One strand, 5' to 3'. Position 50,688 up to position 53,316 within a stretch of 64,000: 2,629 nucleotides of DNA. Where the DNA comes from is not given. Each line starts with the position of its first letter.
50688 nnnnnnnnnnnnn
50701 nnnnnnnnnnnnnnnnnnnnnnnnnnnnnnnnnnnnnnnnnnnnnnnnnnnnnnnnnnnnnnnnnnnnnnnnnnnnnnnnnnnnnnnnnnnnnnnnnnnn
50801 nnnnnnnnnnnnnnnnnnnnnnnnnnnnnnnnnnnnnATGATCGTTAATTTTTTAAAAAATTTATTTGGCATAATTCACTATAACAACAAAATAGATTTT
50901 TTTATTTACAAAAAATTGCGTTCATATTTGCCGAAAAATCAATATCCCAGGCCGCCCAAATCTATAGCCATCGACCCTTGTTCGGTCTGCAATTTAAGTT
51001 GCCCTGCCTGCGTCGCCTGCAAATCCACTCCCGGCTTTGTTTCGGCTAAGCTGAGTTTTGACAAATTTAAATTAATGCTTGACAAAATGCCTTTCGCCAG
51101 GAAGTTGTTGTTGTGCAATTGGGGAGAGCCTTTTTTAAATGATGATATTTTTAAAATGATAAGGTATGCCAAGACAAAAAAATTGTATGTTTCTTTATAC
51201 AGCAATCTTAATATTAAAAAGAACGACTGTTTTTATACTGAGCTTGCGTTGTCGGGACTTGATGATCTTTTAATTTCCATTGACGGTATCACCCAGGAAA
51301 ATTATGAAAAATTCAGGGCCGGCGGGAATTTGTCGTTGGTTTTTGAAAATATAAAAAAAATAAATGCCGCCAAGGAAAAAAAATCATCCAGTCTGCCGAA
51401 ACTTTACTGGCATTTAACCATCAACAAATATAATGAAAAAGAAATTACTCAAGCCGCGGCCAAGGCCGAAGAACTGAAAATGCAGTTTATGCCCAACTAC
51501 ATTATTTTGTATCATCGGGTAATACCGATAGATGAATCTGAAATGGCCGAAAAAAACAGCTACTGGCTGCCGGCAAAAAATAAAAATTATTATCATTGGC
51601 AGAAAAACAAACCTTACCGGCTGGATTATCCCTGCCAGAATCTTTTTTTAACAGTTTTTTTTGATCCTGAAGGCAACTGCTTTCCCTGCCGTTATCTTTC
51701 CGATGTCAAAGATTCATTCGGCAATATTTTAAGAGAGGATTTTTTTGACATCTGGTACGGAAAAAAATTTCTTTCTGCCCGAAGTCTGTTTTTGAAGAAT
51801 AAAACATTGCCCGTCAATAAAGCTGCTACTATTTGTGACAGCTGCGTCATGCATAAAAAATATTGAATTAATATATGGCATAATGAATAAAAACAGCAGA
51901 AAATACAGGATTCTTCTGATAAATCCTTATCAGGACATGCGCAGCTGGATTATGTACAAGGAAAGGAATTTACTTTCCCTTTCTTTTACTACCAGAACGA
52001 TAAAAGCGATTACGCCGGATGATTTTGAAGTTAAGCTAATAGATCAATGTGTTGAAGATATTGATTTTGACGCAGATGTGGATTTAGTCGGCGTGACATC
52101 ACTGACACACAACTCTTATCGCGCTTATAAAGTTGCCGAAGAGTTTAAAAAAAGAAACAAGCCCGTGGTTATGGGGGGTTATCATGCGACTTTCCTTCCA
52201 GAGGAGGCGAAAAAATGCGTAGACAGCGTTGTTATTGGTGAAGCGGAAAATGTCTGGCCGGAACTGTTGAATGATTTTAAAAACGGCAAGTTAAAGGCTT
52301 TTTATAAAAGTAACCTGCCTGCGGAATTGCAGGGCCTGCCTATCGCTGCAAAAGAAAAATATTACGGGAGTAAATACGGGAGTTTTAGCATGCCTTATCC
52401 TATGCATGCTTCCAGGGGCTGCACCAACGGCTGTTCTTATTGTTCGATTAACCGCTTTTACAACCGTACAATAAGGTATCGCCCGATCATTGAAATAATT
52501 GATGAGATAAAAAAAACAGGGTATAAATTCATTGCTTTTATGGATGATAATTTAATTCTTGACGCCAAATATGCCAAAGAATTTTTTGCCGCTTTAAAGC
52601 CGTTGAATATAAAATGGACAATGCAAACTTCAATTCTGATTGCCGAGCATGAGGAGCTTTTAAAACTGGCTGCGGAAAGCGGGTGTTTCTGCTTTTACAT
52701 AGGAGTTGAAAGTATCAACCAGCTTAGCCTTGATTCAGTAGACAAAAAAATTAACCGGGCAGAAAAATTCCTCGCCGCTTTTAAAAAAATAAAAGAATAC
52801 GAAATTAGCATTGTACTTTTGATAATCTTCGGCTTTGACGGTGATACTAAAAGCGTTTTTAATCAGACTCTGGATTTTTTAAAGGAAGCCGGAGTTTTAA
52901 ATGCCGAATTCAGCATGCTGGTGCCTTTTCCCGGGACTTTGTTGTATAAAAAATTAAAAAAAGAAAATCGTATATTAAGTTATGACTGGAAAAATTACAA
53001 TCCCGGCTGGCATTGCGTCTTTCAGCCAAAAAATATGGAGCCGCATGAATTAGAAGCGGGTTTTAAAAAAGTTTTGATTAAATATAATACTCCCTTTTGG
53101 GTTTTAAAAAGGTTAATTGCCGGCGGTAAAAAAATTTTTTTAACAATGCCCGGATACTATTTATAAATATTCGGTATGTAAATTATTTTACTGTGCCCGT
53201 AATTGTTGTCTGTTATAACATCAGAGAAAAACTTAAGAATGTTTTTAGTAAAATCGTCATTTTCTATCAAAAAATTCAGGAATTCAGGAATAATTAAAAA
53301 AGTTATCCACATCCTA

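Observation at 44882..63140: Nine-gene glycosyltransferase, isoprenoid and radical-SAM operon directly upstream of a 3,239-aa surface protein: candidate isoprenoid-linked surface-modification system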

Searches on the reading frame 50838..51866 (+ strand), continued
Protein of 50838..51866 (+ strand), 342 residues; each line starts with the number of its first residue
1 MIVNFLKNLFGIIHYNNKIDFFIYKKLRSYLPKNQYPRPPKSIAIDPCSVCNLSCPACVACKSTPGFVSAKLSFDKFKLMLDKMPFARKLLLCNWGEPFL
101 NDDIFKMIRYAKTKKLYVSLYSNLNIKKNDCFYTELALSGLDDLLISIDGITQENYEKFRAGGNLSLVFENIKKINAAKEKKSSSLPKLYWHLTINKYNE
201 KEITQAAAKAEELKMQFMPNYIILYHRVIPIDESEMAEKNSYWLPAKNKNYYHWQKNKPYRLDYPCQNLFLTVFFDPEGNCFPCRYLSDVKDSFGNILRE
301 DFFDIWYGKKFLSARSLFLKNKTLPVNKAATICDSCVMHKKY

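Call 75: predict_structure(alignment_id=A3)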
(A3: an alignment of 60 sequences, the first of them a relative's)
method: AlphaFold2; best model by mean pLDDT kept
length: 342 residues; sequences in the alignment: 60
mean_pLDDT: 87.7   pTM: 0.88
mean pLDDT of the five models: 87.7, 86.5, 86.4, 86.1, 85.7
residues with pLDDT >= 90: 228; 70-90: 59; 50-70: 38; < 50: 17
segments of 3 or more residues with pLDDT < 50: 1-16
pLDDT, mean of each block of 10 residues (from residue 1): 43 48 71 92 96 83 78 98 98 95 99 98 98 98 98 96 98 99 98 94 97 95 69 82 75 58 87 97 92 97 97 94 74 90 88
secondary structure, 60 per line:
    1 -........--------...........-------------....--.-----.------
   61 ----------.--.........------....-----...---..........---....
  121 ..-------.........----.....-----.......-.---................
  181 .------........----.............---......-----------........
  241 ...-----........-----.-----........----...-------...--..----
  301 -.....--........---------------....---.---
elements in order: H2-9 H18-28 E42-45 H74-82 E89-92 H104-113 E117-122 H130-138 E143-147 H153-159 H165-181 E188-195 H200-212 E216-221 H233-243 H249-256 H268-271 E272-275 E280-282 H302-306 H309-316 H332-335
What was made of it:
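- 50838..51866 (+): Radical SAM enzyme with a Twitch/SPASM auxiliary-cluster domain. The radical SAM motif is C51-x3-C55-x2-C58. Four conserved C-terminal Cys (C266, C284, C333, C336) are spaced 18 and 3 residues apart within the two pairs. AF2 pLDDT 87.7 (call 75).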

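Call 78: fold_search(model_id=the predicted structure, library=pdb)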
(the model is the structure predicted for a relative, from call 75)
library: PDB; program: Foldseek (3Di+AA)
matches with E <= 10: 1517; with E <= 0.001: 126
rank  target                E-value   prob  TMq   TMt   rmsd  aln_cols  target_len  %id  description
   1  5v1q_A                1.9e-13  1.00  0.58  0.48  11.0       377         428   16  Crystal structure of Streptococcus suis SuiB (released 2017-08-30)
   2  5v1s_A                2.2e-13  1.00  0.58  0.48  11.3       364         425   15  Crystal structure of Streptococcus suis SuiB bound to S-adenosylmethionine (released 2017-08-30)
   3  7vob                  2.8e-12  1.00  0.53  0.55   7.2       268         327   16  The crystal structure of a Radical SAM Enzyme BlsE involved in the Biosynthesis of Blasticidin S (released 2022-05-04)
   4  5v1t_A                3.5e-12  1.00  0.58  0.46  11.4       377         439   14  Crystal structure of Streptococcus suis SuiB bound to precursor peptide SuiA (released 2017-08-30)
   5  5v1q_B                4.0e-12  1.00  0.58  0.46   8.5       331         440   15  Crystal structure of Streptococcus suis SuiB (released 2017-08-30)
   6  5v1s_B                8.5e-12  1.00  0.58  0.47   8.4       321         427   16  Crystal structure of Streptococcus suis SuiB bound to S-adenosylmethionine (released 2017-08-30)
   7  6efn                  2.8e-11  1.00  0.55  0.49   7.8       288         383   20  Structure of a RiPP maturase, SkfB (released 2018-10-24)
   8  4m7t                  1.2e-10  1.00  0.52  0.70   4.2       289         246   16  Crystal structure of BtrN in complex with AdoMet and 2-DOIA (released 2013-10-02)
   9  5why_A                1.8e-10  1.00  0.55  0.46  11.1       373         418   16  Structural Insights into Thioether Bond Formation in the Biosynthesis of Sactipeptides (released 2017-07-26)
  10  5why_B                1.5e-09  1.00  0.53  0.44  11.7       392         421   16  Structural Insights into Thioether Bond Formation in the Biosynthesis of Sactipeptides (released 2017-07-26)
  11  8hzv_C                3.1e-09  1.00  0.53  0.40   8.9       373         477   13  The crystal structure of a Radical SAM Enzyme DesII (released 2024-07-10)
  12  4k37_A                3.7e-09  1.00  0.55  0.52   8.8       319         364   15  Native anSMEcpe with bound AdoMet (released 2013-05-08)
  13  4k36_A                4.2e-09  1.00  0.53  0.48   9.2       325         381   15  His6 tagged anSMEcpe with bound AdoMet (released 2013-05-08)
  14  8hzv_D                5.5e-09  1.00  0.57  0.43   9.0       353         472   14  The crystal structure of a Radical SAM Enzyme DesII (released 2024-07-10)
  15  4k36_B                6.2e-09  1.00  0.50  0.48   9.3       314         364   15  His6 tagged anSMEcpe with bound AdoMet (released 2013-05-08)
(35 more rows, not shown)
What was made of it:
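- On Tetraether synthase Tes / GDGT-MAS: Foldseek ranks Tes 20th (call 78).
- Foldseek's top hits include the peptide maturases SuiB, SkfB and CteB (call 78).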

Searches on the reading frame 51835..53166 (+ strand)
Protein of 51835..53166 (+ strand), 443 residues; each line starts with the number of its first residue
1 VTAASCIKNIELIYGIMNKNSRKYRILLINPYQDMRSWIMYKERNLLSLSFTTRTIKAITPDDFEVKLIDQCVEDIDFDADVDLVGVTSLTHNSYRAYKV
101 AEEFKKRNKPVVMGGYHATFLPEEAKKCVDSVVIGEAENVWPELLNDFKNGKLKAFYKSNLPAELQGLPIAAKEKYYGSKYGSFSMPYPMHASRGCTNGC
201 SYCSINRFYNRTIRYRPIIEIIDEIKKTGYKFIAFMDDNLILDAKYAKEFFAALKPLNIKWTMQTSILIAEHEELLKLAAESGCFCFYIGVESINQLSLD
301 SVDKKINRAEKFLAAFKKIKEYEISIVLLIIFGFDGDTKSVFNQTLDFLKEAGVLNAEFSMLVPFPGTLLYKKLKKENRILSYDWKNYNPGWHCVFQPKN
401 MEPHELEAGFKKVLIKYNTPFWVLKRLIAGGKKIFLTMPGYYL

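Call 4: search_protein_families(library=pfam, proteins=[window:51835-53166:+], max_evalue=0.01)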
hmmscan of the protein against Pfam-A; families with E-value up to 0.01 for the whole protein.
window:51835-53166:+ (443 aa): 3 families
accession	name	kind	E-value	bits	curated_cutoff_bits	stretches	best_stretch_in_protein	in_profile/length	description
PF04055.27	Radical_SAM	-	8.3e-20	72.1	29.5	1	193-349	4-166/166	Radical SAM superfamily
PF02310.24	B12-binding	-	8.5e-13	48.6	32.1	1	56-144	20-120/121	B12 binding domain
PF19864.5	Radical_SAM_N2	-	1.4e-07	31.6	29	1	104-167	81-144/151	Radical SAM proteins, N-terminal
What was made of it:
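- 51883..53166 (+): Radical SAM enzyme with a B12-binding domain (class B), 427 aa from ATG 51883. PF02310 8.5e-13 and PF04055 8e-20 (call 4).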

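Call 5: search_protein_families(library=ncbifam, proteins=[window:51835-53166:+], max_evalue=0.01)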
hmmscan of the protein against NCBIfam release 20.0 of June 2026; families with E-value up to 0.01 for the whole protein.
window:51835-53166:+ (443 aa): 28 families (the best 25 are shown)
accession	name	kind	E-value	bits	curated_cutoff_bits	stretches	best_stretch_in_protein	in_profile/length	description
TIGR04013.1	B12_SAM_MJ_1487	hypoth_equivalog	1e-23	83.8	251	1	72-228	34-192/382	TIGR04013 family B12-binding domain/radical SAM domain-containing protein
TIGR02026.1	BchE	equivalog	1.6e-23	83.3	481.35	1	192-419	199-429/497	magnesium-protoporphyrin IX monomethyl ester anaerobic oxidative cyclase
NF050148.1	rSAM_ApyD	equivalog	4.3e-23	81.6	750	1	80-377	73-396/645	RiPP biosynthesis radical SAM protein ApyD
TIGR03471.1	HpnJ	equivalog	3.3e-22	79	577.6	1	186-380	195-393/472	hopanoid biosynthesis associated radical SAM protein HpnJ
TIGR04479.1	bcpD_PhpK_rSAM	subfamily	1.3e-21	76.6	600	1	188-352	242-409/504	PhpK family radical SAM P-methyltransferase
TIGR04072.2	rSAM_ladder_B12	equivalog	2.5e-20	72.6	360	1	88-380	75-378/443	lipid biosynthesis B12-binding/radical SAM protein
NF038361.1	rSAM_Sden_1168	equivalog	2.3e-18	66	575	1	179-419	264-517/560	Sden_1168 family B12-binding radical SAM P-methyltransferase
TIGR04295.1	B12_rSAM_oligo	hypoth_equivalog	4e-18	65.3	400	1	190-374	203-384/422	TIGR04295 family B12-binding domain-containing radical SAM protein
TIGR04014.1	B12_SAM_MJ_0865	equivalog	4.5e-15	55.4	360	2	192-227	165-200/434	methyl-coenzyme M reductase glutamine C-methyltransferase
TIGR04367.1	HpnR_B12_rSAM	equivalog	1.2e-14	53.7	650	1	191-387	190-384/490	hopanoid C-3 methylase HpnR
NF033070.1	rSAM_AprD4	equivalog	3.6e-14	52.5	500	1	190-372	199-388/456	AprD4 family radical SAM diol-dehydratase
TIGR03975.1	rSAM_ocin_1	subfamily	5.4e-12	45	281.85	1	67-350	115-428/606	RiPP maturation radical SAM C-methyltransferase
TIGR04385.1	B12_rSAM_cofa1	equivalog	6.1e-12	45.5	450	1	191-349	199-361/438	B12 lower ligand biosynthesis radical SAM protein BzaD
TIGR00089.1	TIGR00089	subfamily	3.4e-10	39.3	251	1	96-358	54-324/429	MiaB/RimO family radical SAM methylthiotransferase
NF040546.1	rSAM_CUAEP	equivalog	8e-10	38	500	1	64-392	28-386/468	CUAEP/CCAEP-tail radical SAM (seleno)protein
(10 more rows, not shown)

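Call 15: search_solved_structures(query=window:51883-53166:+, max_evalue=0.01)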
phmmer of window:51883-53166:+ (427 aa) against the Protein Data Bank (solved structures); distinct sequences matched with E-value up to 0.01: 4.
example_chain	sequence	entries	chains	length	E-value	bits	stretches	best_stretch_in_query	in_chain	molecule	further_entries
6fd2_B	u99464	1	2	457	4.4e-11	45.4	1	175-356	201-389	Putative apramycin biosynthetic oxidoreductase 4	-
9ccb_A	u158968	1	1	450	2.1e-07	33.3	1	175-359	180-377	Radical SAM core domain-containing protein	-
2qgq_A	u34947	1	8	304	0.00055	22.1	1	174-336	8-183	Protein TM_1862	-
4jc0_A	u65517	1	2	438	0.00084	21.5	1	171-336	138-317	Ribosomal protein S12 methylthiotransferase RimO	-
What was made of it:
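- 51883..53166 (+): Best PDB hit is AprD4 at 4e-11 (call 15).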
